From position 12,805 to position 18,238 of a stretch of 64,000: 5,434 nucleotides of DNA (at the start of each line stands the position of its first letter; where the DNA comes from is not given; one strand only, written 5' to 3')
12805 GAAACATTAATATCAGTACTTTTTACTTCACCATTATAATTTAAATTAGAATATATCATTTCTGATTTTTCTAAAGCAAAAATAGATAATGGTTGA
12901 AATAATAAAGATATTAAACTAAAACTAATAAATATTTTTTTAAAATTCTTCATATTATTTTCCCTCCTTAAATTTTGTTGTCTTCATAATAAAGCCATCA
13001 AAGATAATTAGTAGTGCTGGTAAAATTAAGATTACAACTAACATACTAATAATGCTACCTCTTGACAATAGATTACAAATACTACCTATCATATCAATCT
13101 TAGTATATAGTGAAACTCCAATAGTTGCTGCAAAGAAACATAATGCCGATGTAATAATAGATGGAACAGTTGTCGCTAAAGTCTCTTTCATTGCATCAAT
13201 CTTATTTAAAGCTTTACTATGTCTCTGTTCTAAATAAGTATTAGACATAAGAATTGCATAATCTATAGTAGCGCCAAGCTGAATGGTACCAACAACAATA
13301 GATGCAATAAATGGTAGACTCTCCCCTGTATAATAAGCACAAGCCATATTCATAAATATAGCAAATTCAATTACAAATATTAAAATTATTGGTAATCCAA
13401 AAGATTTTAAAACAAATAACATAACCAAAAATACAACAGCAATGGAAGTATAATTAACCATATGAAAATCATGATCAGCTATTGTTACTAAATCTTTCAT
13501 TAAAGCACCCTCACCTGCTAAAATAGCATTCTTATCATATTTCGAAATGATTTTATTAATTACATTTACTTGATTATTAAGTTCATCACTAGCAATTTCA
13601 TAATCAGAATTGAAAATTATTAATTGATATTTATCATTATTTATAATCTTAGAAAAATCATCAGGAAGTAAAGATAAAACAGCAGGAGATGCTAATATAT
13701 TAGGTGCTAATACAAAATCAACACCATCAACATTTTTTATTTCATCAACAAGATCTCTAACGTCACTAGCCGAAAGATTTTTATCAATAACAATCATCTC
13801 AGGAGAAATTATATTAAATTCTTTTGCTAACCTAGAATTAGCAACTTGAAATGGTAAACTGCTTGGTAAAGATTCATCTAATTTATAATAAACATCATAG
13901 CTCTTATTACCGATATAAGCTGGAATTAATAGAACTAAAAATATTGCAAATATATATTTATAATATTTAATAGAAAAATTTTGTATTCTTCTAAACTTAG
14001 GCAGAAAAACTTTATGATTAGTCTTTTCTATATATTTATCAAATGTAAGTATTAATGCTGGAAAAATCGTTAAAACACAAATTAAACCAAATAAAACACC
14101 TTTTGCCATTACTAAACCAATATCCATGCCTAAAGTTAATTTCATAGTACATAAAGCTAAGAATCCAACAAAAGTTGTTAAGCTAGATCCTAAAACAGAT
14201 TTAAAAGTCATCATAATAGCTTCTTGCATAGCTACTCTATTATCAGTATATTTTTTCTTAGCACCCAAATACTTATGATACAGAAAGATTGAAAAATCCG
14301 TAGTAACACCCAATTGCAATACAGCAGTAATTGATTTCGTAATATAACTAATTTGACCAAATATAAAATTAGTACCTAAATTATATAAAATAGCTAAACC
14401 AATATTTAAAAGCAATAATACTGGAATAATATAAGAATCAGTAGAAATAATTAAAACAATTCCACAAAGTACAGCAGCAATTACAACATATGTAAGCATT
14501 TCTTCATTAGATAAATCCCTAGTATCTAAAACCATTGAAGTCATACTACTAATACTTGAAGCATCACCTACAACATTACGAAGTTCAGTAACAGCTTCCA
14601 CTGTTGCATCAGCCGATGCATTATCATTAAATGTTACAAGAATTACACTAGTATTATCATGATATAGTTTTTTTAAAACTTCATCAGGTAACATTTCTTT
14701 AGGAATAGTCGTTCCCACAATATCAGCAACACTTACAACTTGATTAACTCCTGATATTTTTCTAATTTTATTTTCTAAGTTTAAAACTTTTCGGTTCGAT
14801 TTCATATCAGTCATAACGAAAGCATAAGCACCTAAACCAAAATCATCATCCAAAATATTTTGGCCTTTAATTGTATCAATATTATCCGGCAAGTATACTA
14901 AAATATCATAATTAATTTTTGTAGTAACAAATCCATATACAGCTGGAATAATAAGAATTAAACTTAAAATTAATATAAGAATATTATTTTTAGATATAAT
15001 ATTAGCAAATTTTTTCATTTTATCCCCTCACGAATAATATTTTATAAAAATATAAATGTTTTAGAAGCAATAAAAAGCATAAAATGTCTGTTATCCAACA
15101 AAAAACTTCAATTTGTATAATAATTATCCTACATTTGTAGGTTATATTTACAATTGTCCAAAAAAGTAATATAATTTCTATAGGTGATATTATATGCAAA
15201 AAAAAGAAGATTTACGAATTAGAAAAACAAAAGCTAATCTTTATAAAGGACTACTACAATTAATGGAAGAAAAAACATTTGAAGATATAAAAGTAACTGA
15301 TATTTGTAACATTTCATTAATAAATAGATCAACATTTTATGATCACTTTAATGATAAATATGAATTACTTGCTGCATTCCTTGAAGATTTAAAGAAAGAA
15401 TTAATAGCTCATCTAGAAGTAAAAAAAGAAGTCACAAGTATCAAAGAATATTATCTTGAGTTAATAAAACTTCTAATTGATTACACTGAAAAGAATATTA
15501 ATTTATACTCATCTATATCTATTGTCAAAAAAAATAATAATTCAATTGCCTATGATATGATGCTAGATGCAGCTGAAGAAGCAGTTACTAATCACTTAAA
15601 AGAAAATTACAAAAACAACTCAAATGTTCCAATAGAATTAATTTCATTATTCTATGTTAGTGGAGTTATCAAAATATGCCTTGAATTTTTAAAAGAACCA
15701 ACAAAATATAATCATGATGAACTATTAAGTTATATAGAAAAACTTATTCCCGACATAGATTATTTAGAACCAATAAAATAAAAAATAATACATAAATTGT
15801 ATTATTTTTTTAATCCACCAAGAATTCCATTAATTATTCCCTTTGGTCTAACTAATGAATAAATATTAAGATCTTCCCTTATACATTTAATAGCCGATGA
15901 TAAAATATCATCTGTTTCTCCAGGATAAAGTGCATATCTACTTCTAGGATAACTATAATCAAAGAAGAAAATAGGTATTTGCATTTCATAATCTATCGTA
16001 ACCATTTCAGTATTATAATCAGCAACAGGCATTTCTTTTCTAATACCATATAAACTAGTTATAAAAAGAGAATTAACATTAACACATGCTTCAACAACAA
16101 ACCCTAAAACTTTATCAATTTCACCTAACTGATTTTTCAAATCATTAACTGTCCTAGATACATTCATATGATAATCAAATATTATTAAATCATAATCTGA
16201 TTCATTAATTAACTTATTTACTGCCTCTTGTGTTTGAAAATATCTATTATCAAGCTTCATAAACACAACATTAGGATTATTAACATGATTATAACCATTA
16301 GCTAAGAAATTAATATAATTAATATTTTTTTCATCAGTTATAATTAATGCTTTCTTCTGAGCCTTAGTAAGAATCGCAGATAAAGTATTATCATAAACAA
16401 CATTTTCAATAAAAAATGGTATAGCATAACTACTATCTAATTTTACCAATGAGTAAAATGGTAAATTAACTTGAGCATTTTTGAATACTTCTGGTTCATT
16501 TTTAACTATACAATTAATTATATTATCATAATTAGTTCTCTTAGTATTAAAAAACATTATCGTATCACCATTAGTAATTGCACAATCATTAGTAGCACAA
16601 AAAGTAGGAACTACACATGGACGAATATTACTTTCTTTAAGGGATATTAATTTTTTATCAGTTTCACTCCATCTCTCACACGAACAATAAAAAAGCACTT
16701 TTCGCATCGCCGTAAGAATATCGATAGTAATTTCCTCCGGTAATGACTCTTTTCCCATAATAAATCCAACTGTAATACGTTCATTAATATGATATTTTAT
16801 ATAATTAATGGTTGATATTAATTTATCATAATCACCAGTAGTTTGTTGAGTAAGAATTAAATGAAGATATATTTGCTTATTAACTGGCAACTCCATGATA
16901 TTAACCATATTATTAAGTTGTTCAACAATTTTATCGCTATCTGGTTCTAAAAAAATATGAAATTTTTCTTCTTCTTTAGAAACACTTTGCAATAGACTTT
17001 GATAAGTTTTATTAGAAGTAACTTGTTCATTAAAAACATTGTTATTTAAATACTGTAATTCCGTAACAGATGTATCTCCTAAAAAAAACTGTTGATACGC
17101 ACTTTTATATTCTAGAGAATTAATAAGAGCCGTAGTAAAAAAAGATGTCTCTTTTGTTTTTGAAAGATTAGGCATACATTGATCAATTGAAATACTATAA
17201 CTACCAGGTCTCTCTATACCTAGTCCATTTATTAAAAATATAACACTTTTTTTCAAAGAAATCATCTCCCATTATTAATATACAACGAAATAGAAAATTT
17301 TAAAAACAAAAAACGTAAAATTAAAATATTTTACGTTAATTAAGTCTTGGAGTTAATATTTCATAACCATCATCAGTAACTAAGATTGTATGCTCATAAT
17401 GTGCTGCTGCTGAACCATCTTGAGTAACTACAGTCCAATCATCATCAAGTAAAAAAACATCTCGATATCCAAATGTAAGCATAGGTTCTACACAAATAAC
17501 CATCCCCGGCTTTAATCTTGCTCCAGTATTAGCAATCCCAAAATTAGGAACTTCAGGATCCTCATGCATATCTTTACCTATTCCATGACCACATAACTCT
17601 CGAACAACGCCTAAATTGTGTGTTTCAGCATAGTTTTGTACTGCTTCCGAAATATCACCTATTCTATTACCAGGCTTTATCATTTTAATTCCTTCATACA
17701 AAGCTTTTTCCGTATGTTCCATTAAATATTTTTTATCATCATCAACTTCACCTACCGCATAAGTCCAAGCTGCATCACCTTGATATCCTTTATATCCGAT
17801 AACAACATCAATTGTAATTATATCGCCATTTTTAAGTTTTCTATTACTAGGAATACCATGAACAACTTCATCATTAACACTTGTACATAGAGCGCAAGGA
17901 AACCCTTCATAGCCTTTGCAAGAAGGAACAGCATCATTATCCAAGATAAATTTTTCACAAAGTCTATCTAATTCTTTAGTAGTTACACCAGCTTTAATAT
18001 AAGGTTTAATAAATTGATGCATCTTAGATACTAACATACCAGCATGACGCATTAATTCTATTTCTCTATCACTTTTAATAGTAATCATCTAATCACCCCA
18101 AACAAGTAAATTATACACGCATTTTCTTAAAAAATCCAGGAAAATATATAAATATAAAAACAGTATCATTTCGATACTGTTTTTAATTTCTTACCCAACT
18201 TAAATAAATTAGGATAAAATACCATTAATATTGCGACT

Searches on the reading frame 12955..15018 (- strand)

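Call 74: search_protein_families(library=pfam, proteins=[window:12955-15018:-], max_evalue=0.00001)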
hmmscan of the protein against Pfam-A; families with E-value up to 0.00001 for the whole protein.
window:12955-15018:- (687 aa): 2 families
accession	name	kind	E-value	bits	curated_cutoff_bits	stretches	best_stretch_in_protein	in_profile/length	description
PF03176.21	MMPL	-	1.7e-42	146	20.5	2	126-326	90-302/333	MMPL family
PF00873.25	ACR_tran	-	3.8e-08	32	28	1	108-319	799-1011/1021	AcrB/AcrD/AcrF family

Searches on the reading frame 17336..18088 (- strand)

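Call 74: search_protein_families(library=pfam, proteins=[window:17336-18088:-], max_evalue=0.00001)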
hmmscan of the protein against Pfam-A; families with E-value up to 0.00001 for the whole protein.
window:17336-18088:- (250 aa): 1 family
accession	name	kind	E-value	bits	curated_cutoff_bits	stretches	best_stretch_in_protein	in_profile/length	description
PF00557.29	Peptidase_M24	-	5.6e-54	183.5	23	1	11-239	1-208/208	Metallopeptidase family M24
